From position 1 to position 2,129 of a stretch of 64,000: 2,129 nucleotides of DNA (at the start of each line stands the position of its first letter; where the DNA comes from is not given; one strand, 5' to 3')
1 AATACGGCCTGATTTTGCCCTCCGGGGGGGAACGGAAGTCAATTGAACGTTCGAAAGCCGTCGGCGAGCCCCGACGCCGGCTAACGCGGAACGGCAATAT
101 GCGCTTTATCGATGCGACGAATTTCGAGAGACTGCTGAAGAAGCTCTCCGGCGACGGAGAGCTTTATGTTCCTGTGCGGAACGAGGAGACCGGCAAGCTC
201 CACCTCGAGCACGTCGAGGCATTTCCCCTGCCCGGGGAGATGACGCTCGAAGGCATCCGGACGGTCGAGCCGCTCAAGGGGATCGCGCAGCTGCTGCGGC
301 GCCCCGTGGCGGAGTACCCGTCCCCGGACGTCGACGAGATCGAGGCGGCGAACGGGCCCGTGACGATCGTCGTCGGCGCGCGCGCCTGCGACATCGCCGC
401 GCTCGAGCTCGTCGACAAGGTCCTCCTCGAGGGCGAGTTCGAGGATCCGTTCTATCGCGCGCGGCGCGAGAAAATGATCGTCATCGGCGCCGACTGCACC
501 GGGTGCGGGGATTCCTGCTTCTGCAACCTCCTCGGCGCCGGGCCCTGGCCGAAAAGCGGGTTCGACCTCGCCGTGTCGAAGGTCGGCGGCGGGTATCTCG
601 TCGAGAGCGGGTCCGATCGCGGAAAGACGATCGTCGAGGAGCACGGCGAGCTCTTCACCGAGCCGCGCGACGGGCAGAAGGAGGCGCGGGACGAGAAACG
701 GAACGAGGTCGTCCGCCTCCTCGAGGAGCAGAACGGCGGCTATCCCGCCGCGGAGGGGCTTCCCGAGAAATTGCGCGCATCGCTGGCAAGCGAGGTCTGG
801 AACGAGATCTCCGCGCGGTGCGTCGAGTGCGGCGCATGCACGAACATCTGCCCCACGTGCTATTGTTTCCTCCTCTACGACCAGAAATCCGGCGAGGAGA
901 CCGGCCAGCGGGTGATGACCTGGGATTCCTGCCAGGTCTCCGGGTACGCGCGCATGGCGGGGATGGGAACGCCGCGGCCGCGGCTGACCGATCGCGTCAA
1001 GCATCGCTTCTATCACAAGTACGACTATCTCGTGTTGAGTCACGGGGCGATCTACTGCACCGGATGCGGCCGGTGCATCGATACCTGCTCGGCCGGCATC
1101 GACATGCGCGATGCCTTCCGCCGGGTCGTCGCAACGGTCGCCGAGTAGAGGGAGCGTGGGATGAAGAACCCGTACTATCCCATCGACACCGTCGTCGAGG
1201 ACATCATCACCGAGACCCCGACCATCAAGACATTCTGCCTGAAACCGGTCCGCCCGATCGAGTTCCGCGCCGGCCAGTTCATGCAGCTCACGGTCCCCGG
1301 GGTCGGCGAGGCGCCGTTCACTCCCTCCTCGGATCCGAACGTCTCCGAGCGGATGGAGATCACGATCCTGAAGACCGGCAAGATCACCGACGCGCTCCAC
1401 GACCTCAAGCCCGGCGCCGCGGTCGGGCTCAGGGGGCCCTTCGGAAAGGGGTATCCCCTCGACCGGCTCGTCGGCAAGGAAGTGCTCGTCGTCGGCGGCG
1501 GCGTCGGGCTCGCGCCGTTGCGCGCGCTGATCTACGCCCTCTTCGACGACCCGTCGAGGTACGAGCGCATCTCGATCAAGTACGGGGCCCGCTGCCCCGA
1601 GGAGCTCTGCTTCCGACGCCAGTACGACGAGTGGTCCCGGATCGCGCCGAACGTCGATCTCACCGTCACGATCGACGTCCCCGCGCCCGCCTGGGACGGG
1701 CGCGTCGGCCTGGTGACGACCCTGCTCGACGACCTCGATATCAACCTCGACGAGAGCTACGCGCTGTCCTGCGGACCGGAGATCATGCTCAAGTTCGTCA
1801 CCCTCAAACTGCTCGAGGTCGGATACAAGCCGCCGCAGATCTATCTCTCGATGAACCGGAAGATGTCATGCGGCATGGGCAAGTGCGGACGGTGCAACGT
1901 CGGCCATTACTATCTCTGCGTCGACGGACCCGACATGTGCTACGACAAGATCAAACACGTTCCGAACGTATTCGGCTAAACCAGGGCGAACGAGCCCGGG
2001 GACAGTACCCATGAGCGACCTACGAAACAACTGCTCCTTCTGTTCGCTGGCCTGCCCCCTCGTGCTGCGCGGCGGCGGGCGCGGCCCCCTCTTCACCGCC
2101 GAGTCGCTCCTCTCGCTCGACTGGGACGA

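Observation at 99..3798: NAD(P)H-type input module (AsrA/HydB-like + AsrB/HydG-like + short MopB subunit) fused upstream of a membrane-bound group-4 hydrogenase operon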

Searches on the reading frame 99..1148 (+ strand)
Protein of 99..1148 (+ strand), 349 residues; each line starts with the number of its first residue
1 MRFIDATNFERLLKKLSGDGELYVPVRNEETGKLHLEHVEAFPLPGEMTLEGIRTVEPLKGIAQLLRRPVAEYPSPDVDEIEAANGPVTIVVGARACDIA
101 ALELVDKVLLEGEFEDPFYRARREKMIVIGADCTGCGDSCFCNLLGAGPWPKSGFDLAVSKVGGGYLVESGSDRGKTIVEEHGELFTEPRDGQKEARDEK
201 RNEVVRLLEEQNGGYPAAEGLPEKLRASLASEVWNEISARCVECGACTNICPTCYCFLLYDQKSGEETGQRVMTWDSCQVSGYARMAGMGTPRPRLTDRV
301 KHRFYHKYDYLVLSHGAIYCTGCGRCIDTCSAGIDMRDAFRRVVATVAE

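Call 6: search_protein_families(library=pfam, proteins=[window:99-1148:+], max_evalue=0.01)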
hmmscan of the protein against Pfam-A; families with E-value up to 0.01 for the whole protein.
window:99-1148:+ (349 aa): 11 families
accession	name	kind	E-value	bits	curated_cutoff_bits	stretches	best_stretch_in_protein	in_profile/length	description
PF17179.9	Fer4_22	-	4.2e-29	101.7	27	1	240-334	1-95/95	4Fe-4S dicluster domain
PF13187.11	Fer4_9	-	5.5e-08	33.1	27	2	229-253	34-49/52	4Fe-4S dicluster domain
PF13183.11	Fer4_8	-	4.2e-06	27.6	27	1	239-334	3-68/68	4Fe-4S dicluster domain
PF12838.12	Fer4_7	-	0.00014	22.7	27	0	240-334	1-52/52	4Fe-4S dicluster domain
PF13237.11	Fer4_10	-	0.00039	20.7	25.5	0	318-332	7-23/53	4Fe-4S dicluster domain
PF00037.32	Fer4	-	0.00087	19.5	21.1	1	240-253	7-20/24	4Fe-4S binding domain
PF12797.12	Fer4_2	-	0.002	18.4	24.5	1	239-253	8-22/22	4Fe-4S binding domain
PF13534.11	Fer4_17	-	0.0024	18.8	22.2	0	240-252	45-57/61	4Fe-4S dicluster domain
PF13746.11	Fer4_18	-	0.0024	18.5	27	0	298-340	39-81/114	4Fe-4S dicluster domain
PF12800.12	Fer4_4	-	0.003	18.2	24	0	239-253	2-16/17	4Fe-4S binding domain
PF14697.11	Fer4_21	-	0.0047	17.5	35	0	232-256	32-56/59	4Fe-4S dicluster domain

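Call 7: search_protein_families(library=ncbifam, proteins=[window:99-1148:+], max_evalue=0.01)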
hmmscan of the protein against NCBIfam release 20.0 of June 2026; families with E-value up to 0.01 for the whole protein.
window:99-1148:+ (349 aa): 11 families
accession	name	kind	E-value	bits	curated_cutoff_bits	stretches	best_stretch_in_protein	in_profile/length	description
NF040829.1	sulfhyd_ShyB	equivalog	4.4e-50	170.6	690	1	5-336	7-322/334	NAD(P)-dependent hydrogenase/sulfhydrogenase 2 subunit beta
NF040833.1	sulfhyd_HydB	equivalog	5.9e-46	157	750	1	8-345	10-337/367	NADPH-dependent hydrogenase/sulfhydrogenase 1 subunit beta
TIGR02910.1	sulfite_red_A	equivalog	9e-41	140.2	323.15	1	79-347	79-330/334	anaerobic sulfite reductase subunit AsrA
NF045670.1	quin_L_LdhH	equivalog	0.00011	20.6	800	0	233-253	299-318/706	L-lactate dehydrogenase (quinone) large subunit LdhH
TIGR02745.1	ccoG_rdxA_fixG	equivalog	0.00033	19.7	316.7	0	319-339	232-252/435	cytochrome c oxidase accessory protein CcoG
TIGR00402.1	napF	equivalog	0.00093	19.1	102.2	0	237-254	33-50/149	ferredoxin-type protein NapF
TIGR01945.1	rnfC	subfamily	0.0016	17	245.95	0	225-255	384-418/435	RnfABCDGE type electron transport complex subunit C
NF040612.1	F420_dehyd_FpoI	exception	0.0026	17.6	180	0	239-256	42-59/135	F420H2 dehydrogenase subunit FpoI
NF006221.0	PRK08348.1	subfamily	0.0042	16.8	124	0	238-254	74-90/136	NADH-plastoquinone oxidoreductase subunit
NF041890.1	hdrC_Methbact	equivalog_domain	0.0078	15.8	270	0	239-254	29-44/192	ferredoxin:CoB-CoM heterodisulfide reductase subunit HdrC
TIGR02512.1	FeFe_hydrog_A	subfamily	0.0083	15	405.95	0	239-253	50-64/375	[FeFe] hydrogenase, group A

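Call 31: search_solved_structures(query=window:99-1148:+, max_evalue=0.01)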
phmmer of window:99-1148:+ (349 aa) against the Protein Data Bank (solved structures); distinct sequences matched with E-value up to 0.01: 3.
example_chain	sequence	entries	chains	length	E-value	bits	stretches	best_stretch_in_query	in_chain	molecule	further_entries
9nez_B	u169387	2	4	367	1.2e-41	146.2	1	8-344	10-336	Sulfhydrogenase 1 subunit beta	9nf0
8rvu_E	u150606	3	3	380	3.5e-06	29.5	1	166-257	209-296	Formate dehydrogenase, beta subunit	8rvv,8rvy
9t1s_M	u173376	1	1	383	2.3e-05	26.8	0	230-256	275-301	formate dehydrogenase (coenzyme F420)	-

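Call 70: search_solved_structures(query=window:99-1148:+, max_evalue=1e-10, show_alignments=1)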
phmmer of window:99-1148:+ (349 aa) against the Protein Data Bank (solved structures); distinct sequences matched with E-value up to 1e-10: 1.
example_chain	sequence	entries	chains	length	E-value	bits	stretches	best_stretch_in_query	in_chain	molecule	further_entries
9nez_B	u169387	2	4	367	1.2e-41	146.2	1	8-344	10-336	Sulfhydrogenase 1 subunit beta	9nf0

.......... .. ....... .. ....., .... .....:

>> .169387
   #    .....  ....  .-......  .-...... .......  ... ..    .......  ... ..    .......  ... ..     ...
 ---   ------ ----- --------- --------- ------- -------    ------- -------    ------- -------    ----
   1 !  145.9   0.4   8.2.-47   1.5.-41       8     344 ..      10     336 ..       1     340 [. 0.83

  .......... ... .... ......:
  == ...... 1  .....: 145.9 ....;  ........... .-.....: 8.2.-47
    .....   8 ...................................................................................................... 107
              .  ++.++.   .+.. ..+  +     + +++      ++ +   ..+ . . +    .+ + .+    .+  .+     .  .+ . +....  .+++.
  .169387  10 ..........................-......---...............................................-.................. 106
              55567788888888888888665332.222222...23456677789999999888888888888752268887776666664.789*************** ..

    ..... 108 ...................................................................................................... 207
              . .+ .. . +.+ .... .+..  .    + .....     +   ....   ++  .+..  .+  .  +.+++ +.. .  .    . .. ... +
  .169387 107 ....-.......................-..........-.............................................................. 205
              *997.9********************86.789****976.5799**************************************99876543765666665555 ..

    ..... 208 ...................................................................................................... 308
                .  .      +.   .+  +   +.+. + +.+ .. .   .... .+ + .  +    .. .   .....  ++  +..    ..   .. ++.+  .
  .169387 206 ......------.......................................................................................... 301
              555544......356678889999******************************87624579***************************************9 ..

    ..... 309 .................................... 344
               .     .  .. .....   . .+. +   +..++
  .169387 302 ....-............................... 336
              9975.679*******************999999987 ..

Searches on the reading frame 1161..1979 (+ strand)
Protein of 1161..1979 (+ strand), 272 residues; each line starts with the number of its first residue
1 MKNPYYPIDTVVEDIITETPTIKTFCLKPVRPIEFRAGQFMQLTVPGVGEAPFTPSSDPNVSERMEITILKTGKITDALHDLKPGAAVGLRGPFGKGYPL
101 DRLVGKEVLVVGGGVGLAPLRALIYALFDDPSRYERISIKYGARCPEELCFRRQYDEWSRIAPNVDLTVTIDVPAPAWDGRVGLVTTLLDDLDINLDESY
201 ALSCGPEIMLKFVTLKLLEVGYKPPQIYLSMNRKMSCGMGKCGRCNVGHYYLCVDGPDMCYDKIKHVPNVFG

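Call 6: search_protein_families(library=pfam, proteins=[window:1161-1979:+], max_evalue=0.01)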
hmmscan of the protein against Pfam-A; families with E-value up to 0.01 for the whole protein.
window:1161-1979:+ (272 aa): 3 families
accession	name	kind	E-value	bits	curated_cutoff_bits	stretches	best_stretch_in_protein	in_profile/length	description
PF00175.26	NAD_binding_1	-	2.5e-13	51.1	22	1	111-213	2-107/109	Oxidoreductase NAD-binding domain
PF00970.30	FAD_binding_6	-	7.9e-07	29.8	21.1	1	23-96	17-96/99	Oxidoreductase FAD-binding domain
PF10418.14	DHODB_Fe-S_bind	-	3.2e-05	24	23.9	1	232-264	1-40/41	Iron-sulfur cluster binding domain of dihydroorotate dehydrogenase B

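Call 7: search_protein_families(library=ncbifam, proteins=[window:1161-1979:+], max_evalue=0.01)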
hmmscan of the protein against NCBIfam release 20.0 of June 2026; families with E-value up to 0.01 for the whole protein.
window:1161-1979:+ (272 aa): 26 families (the best 25 are shown)
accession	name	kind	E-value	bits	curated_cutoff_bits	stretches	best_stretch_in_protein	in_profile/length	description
NF006220.0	PRK08345.1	subfamily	1.4e-56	191.9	395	1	5-264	8-287/294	cytochrome-c3 hydrogenase subunit gamma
TIGR02911.1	sulfite_red_B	equivalog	8.1e-56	189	288.6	1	4-266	2-258/261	anaerobic sulfite reductase subunit AsrB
NF040835.1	sulfhyd_HydG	equivalog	8.7e-49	166.3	650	1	34-269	49-289/292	NADPH-dependent hydrogenase/sulfhydrogenase 1 subunit gamma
NF040830.1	sulfhyd_ShyC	equivalog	7e-48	163.2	600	1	3-261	2-278/288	NAD(P)-dependent hydrogenase/sulfhydrogenase 2 subunit gamma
NF000796.0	PRK00054.1-1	equivalog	1.4e-46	158.8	224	1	9-264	5-235/254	dihydroorotate dehydrogenase electron transfer subunit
NF000799.0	PRK00054.1-4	equivalog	3.5e-21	75.5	314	1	38-246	36-230/258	dihydroorotate dehydrogenase electron transfer subunit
NF000798.0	PRK00054.1-3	equivalog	1.5e-20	73.8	219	1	37-257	33-235/244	dihydroorotate dehydrogenase electron transfer subunit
NF058606.1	GlBtMonoRdsGbcB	equivalog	4.4e-20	71.9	500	1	14-223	20-238/362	glycine betaine monooxygenase reductase subunit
NF000797.0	PRK00054.1-2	equivalog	3.8e-19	69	270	2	179-247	178-240/267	dihydroorotate dehydrogenase electron transfer subunit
TIGR01941.1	nqrF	equivalog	6.3e-19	68.2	295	1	69-227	236-398/405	NADH:ubiquinone reductase (Na(+)-transporting) subunit F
NF045803.1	MethMoxFADbindMmoC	equivalog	5.2e-18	64.9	500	1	32-229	137-337/343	aromatic/alkene monooxygenase hydroxylase FAD-binding subunit MmoC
NF009414.0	PRK12778.1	equivalog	2.5e-17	62.4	1103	1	35-262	28-246/752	bifunctional dihydroorotate dehydrogenase B NAD binding subunit/NADPH-dependent glutamate synthase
NF040810.1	BenC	equivalog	3.9e-17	62.4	430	1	30-228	129-326/333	benzoate 1,2-dioxygenase electron transfer component BenC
NF004862.0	PRK06222.1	subfamily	1.3e-16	60.9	220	1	35-259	28-243/281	sulfide/dihydroorotate dehydrogenase-like FAD/NAD-binding protein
NF008822.0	PRK11872.1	equivalog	1.8e-14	53.5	402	1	18-229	120-332/341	anthranilate 1,2-dioxygenase electron transfer component AntC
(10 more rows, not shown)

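Call 32: search_solved_structures(query=window:1161-1979:+, max_evalue=0.00001, show_alignments=2)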
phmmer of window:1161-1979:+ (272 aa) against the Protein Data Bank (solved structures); distinct sequences matched with E-value up to 0.00001: 56.
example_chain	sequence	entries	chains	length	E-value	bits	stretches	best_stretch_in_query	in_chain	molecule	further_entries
9nez_C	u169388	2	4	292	1.2e-47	166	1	31-269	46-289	Sulfhydrogenase 1 subunit gamma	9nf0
5ksw_B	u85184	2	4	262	2.3e-18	69.8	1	37-246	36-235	Dihydroorotate dehydrogenase B (NAD(+)), electron transfer subunit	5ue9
4ylf_A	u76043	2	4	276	2e-16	63.5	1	29-260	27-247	Dihydroorotate dehydrogenase B (NAD(+)), electron transfer subunit homolog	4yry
1ep1_B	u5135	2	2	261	1.7e-15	60.4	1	37-246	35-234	DIHYDROOROTATE DEHYDROGENASE B (PYRK SUBUNIT)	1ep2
1ep3_B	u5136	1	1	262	1.7e-15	60.4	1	37-246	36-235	DIHYDROOROTATE DEHYDROGENASE B (PYRK SUBUNIT)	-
2r6h_A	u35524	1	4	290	2.6e-15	59.8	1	70-216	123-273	NADH:ubiquinone oxidoreductase, Na translocating, F subunit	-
7qty_A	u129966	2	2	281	1.1e-14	57.8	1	73-228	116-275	Na(+)-translocating NADH-quinone reductase subunit F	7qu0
7qu3_A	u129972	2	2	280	1.4e-14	57.4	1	70-227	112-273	Na(+)-translocating NADH-quinone reductase subunit F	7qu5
1tvc_A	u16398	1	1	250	3.7e-14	56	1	31-212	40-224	METHANE MONOOXYGENASE COMPONENT C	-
2eix_A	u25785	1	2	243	8.6e-13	51.6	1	35-228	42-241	NADH-cytochrome b5 reductase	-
7rom_A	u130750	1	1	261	7.2e-12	48.5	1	53-225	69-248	NADH-cytochrome b5 reductase 1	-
1krh_A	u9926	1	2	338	2.2e-10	43.7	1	32-225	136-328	Benzoate 1,2-Dioxygenase Reductase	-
8ad3_A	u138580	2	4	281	1.3e-09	41.1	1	72-227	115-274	Na(+)-translocating NADH-quinone reductase subunit F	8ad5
4u9u_A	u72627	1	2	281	1.3e-09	41.1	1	72-227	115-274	Na(+)-translocating NADH-quinone reductase subunit F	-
8ad4_A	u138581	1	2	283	1.4e-09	41.1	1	72-227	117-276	Na(+)-translocating NADH-quinone reductase subunit F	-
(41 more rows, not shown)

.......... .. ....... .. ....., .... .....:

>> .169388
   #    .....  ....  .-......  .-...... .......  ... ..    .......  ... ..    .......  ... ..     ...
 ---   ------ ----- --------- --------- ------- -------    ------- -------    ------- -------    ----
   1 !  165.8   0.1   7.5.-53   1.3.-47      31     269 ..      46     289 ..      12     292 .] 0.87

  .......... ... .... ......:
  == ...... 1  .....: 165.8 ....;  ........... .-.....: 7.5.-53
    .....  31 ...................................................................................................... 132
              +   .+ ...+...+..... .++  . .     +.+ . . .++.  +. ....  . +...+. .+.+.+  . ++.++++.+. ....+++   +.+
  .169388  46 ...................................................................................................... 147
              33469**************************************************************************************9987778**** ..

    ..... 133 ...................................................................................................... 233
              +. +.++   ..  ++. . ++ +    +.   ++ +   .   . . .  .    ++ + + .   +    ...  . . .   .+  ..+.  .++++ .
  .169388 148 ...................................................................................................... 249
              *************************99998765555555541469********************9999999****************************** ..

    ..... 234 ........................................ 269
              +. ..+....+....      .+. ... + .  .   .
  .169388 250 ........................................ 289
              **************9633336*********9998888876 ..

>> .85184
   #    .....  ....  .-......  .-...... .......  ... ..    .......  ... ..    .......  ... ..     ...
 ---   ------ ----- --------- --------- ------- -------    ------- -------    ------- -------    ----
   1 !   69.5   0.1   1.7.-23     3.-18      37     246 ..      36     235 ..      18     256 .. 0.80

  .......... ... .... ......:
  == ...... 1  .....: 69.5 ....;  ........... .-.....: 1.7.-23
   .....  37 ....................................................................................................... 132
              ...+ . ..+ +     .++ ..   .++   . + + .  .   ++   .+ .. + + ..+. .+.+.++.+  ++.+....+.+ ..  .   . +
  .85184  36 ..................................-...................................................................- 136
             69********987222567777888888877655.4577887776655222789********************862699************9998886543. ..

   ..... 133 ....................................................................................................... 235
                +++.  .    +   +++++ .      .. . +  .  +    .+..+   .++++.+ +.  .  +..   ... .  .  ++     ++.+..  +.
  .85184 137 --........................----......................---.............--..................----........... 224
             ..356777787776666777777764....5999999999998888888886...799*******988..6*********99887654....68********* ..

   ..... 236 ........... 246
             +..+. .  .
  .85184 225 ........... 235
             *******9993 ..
